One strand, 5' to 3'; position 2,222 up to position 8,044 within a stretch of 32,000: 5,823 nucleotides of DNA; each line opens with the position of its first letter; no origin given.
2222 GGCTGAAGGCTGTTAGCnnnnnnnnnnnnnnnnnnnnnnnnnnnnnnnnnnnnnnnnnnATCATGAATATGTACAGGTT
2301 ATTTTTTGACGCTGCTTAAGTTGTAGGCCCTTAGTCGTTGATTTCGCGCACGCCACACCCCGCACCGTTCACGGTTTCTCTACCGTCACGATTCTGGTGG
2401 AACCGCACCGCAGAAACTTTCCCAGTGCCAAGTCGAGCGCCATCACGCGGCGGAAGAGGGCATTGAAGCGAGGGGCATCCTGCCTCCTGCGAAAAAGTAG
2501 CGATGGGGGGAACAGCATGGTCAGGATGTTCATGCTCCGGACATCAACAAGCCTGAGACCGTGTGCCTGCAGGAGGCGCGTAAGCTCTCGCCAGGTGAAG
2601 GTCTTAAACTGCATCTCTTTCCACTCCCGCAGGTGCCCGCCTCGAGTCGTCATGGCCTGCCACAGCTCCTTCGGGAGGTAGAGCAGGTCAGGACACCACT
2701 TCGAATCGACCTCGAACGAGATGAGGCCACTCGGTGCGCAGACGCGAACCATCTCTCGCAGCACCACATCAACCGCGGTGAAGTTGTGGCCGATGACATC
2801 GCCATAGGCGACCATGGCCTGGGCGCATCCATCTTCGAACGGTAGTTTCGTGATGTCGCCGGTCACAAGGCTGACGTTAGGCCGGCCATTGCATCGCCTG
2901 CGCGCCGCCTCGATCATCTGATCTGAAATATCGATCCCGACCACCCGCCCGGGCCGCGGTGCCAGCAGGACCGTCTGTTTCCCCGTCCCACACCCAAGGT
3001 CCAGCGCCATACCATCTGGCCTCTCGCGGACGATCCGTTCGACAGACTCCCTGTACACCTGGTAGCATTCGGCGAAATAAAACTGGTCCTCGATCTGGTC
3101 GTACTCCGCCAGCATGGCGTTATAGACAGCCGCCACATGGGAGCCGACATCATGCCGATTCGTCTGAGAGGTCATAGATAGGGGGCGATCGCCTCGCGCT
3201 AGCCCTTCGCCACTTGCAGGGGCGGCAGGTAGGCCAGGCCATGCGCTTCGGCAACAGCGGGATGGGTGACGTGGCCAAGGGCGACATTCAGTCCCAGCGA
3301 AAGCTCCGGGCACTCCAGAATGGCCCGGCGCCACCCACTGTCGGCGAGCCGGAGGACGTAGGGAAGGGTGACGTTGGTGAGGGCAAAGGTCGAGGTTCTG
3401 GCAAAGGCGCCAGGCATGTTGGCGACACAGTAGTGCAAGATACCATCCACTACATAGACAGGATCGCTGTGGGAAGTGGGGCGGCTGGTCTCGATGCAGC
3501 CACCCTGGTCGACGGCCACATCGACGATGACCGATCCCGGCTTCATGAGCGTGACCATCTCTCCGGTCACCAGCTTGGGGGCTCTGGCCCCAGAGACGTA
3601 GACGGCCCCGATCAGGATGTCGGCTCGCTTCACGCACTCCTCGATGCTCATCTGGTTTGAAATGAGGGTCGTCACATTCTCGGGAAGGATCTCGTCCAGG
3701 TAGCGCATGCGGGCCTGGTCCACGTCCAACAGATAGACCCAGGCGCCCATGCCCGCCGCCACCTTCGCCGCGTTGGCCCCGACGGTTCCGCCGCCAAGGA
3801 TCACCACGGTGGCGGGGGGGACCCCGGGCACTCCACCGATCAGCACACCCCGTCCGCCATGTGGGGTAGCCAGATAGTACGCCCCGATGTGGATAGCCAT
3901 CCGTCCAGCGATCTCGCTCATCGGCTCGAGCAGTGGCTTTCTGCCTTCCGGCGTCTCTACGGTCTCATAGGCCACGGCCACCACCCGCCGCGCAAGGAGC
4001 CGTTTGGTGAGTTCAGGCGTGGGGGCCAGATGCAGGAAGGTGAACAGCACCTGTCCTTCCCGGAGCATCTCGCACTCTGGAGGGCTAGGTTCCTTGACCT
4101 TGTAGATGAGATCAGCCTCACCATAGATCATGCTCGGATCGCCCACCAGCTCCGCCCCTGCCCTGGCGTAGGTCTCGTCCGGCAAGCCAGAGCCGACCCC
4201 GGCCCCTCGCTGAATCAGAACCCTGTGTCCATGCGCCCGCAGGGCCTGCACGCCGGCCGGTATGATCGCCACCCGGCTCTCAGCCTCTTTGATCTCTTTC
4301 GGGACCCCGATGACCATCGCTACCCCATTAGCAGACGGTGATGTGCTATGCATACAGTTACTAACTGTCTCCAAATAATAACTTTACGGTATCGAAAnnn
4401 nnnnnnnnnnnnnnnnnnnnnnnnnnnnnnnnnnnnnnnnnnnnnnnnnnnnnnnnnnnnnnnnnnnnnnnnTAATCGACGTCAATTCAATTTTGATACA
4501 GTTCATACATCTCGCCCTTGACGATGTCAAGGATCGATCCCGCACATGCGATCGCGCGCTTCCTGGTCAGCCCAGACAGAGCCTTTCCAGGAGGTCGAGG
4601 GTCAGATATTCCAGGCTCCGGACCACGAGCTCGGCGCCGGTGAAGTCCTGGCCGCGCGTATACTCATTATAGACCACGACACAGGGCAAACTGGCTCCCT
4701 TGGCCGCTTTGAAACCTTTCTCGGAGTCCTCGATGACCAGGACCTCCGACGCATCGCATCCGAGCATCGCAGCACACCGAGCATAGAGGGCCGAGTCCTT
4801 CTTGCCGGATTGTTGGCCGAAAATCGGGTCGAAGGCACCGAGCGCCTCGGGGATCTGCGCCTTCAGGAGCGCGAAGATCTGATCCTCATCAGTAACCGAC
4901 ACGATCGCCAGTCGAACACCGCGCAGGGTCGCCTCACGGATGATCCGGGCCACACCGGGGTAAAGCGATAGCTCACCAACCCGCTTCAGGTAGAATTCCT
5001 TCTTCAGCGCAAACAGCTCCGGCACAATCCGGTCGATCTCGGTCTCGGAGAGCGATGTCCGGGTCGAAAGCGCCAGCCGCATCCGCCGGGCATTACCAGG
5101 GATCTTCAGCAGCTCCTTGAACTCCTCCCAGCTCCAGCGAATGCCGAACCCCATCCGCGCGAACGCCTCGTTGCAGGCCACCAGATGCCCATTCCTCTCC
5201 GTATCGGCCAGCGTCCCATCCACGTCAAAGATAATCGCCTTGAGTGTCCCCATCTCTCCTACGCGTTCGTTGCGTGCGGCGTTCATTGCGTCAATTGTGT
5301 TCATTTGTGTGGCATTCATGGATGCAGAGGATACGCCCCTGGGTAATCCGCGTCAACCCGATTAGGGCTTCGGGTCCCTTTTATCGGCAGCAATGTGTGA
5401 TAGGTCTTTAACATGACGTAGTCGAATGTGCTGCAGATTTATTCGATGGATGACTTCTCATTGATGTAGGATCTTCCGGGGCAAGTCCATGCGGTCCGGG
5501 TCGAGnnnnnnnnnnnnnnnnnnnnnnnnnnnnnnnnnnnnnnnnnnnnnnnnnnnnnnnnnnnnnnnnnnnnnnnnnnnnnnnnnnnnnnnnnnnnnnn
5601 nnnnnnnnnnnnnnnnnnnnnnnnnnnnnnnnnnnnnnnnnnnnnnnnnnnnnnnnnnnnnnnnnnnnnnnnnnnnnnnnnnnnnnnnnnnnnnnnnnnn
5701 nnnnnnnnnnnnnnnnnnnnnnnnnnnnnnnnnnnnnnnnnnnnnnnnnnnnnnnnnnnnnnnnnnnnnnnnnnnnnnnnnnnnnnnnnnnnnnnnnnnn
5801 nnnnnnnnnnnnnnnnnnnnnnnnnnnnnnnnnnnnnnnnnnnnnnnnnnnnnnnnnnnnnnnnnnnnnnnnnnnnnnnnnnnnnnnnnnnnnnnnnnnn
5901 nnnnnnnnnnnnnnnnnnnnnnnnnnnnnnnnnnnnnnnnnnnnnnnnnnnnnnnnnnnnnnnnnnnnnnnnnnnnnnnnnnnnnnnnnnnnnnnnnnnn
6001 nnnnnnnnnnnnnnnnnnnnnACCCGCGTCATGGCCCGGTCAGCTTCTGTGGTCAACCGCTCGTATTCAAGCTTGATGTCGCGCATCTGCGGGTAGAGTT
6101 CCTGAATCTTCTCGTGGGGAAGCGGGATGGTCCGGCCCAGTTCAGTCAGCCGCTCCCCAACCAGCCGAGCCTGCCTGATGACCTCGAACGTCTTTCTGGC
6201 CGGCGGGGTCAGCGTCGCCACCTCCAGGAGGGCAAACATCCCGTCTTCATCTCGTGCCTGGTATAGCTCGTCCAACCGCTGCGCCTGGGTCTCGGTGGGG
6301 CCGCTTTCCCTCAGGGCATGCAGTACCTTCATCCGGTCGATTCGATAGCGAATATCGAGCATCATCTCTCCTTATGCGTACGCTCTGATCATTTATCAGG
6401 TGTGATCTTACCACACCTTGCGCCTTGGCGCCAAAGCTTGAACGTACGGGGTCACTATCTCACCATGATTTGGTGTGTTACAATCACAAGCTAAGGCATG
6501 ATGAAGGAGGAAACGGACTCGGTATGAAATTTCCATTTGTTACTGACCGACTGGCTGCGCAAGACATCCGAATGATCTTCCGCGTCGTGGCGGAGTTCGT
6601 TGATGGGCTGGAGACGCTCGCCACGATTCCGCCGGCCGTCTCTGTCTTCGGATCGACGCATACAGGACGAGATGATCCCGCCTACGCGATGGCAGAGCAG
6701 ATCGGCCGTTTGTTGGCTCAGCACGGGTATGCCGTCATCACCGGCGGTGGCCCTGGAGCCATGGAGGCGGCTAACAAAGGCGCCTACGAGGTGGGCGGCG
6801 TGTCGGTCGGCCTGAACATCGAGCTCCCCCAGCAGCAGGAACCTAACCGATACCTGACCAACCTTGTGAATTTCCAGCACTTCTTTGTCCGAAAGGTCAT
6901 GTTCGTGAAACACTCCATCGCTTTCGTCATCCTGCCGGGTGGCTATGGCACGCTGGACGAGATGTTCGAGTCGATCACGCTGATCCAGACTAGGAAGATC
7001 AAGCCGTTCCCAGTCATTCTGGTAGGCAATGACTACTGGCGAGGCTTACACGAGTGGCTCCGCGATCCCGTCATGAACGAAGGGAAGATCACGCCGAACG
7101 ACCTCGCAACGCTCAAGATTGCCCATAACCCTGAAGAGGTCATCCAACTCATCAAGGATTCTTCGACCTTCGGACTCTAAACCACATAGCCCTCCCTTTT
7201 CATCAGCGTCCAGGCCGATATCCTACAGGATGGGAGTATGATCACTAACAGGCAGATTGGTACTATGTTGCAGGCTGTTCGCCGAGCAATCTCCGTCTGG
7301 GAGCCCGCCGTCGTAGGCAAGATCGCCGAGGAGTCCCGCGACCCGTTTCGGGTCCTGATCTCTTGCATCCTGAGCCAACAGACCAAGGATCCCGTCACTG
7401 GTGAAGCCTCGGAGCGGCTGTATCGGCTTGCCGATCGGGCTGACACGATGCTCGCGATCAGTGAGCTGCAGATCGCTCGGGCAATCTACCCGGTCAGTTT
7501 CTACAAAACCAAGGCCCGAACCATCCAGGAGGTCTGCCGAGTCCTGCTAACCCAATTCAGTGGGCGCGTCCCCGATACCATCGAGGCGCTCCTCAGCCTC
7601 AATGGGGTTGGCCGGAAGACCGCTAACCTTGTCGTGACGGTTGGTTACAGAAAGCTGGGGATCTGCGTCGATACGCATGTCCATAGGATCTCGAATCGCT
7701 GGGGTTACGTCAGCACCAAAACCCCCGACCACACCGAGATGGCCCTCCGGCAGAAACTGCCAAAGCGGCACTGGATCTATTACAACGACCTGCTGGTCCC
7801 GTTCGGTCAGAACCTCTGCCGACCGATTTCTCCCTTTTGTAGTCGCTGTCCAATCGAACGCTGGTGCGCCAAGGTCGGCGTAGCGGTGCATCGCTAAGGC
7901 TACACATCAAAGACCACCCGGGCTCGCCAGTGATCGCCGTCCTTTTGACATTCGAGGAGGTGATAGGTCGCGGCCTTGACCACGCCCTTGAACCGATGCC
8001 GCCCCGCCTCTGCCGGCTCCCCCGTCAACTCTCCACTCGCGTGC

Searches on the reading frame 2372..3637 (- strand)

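Call 68: search_protein_families(library=pfam, proteins=[window:2372-3637:-], max_evalue=0.00001)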
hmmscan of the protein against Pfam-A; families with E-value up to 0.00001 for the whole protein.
window:2372-3637:- (422 aa): 7 families
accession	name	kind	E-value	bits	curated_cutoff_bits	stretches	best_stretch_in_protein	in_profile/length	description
PF13649.12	Methyltransf_25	-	3.2e-21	76.3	27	1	212-304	2-97/97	Methyltransferase domain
PF08241.18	Methyltransf_11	-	8.1e-20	71.7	21.2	1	212-307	1-94/95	Methyltransferase domain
PF01209.24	Ubie_methyltran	-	1.2e-16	61.2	20.1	1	167-316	8-159/233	ubiE/COQ5 methyltransferase family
PF13847.12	Methyltransf_31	-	6.7e-16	58.7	27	1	211-358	7-143/145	Methyltransferase domain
PF08242.18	Methyltransf_12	-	3.5e-10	40.9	30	1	212-305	1-97/98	Methyltransferase domain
PF13489.12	Methyltransf_23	-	9.2e-09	35.7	27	1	194-365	8-163/164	Methyltransferase domain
PF01728.25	FtsJ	-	9.3e-06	26.1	24.1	0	207-297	21-100/181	FtsJ-like methyltransferase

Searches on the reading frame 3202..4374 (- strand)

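Call 69: search_protein_families(library=pfam, proteins=[window:3202-4374:-], max_evalue=0.00001)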
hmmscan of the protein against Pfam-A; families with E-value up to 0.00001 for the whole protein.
window:3202-4374:- (391 aa): 3 families
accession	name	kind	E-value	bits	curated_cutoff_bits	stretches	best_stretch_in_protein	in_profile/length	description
PF01262.27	AlaDh_PNT_C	-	1e-83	280.5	23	1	160-371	1-213/214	Alanine dehydrogenase/PNT, C-terminal domain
PF05222.21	AlaDh_PNT_N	-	1.6e-46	158.3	30.4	1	23-156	1-136/136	Alanine dehydrogenase/PNT, N-terminal domain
PF02826.25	2-Hacid_dh_C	-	8.6e-07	28.9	25.1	1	188-287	37-127/178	D-isomer specific 2-hydroxyacid dehydrogenase, NAD binding domain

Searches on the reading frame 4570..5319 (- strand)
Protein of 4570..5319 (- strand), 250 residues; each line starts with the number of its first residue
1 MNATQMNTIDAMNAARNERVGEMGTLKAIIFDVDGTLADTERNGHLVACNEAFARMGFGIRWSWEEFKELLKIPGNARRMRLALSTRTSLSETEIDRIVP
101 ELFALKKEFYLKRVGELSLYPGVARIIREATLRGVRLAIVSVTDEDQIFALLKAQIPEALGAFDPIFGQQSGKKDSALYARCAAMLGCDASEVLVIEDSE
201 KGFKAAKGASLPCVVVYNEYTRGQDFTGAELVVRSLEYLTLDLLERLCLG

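Call 68: search_protein_families(library=pfam, proteins=[window:4570-5319:-], max_evalue=0.00001)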
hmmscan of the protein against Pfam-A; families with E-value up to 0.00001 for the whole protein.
window:4570-5319:- (250 aa): 3 families
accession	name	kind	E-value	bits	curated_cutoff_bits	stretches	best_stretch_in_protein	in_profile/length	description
PF00702.32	Hydrolase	-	1.4e-17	65.1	26.4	1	27-209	2-190/191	haloacid dehalogenase-like hydrolase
PF13419.12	HAD_2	-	3.6e-17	63.5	23.8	1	29-216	1-178/178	Haloacid dehalogenase-like hydrolase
PF12710.13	HAD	-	3.8e-07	31.2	27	1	29-174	1-135/189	haloacid dehalogenase-like hydrolase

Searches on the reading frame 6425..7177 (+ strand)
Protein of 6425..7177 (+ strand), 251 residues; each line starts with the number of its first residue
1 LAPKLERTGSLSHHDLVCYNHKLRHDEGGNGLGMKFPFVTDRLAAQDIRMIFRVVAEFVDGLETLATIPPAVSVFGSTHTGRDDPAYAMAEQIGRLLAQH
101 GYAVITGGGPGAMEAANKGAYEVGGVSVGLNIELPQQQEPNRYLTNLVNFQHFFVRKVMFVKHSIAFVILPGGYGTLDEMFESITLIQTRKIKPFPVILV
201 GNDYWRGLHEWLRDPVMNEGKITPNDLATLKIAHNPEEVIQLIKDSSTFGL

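Call 68: search_protein_families(library=pfam, proteins=[window:6425-7177:+], max_evalue=0.00001)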
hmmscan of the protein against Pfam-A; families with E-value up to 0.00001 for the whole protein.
window:6425-7177:+ (251 aa): 2 families
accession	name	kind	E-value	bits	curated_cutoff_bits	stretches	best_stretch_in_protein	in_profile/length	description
PF03641.19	Lysine_decarbox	-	7.2e-36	123.7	27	1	113-242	1-130/131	Possible lysine decarboxylase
PF18306.6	LDcluster4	-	1.3e-20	74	26.3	1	71-183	3-113/151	SLOG cluster4 family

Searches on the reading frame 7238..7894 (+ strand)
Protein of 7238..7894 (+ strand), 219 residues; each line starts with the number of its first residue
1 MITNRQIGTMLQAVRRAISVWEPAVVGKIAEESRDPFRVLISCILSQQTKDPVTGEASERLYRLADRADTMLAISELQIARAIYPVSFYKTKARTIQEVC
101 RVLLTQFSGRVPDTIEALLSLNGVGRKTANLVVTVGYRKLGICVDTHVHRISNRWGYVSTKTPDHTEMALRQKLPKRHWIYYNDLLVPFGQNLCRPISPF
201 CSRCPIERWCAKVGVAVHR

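Call 68: search_protein_families(library=pfam, proteins=[window:7238-7894:+], max_evalue=0.00001)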
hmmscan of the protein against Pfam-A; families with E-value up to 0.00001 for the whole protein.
window:7238-7894:+ (219 aa): 2 families
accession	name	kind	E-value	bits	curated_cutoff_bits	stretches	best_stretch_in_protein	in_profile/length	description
PF00730.31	HhH-GPD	-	3e-22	79.4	26.2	1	41-175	1-107/108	HhH-GPD superfamily base excision DNA repair protein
PF00633.29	HHH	-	1.7e-06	28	24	1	107-133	2-28/30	Helix-hairpin-helix motif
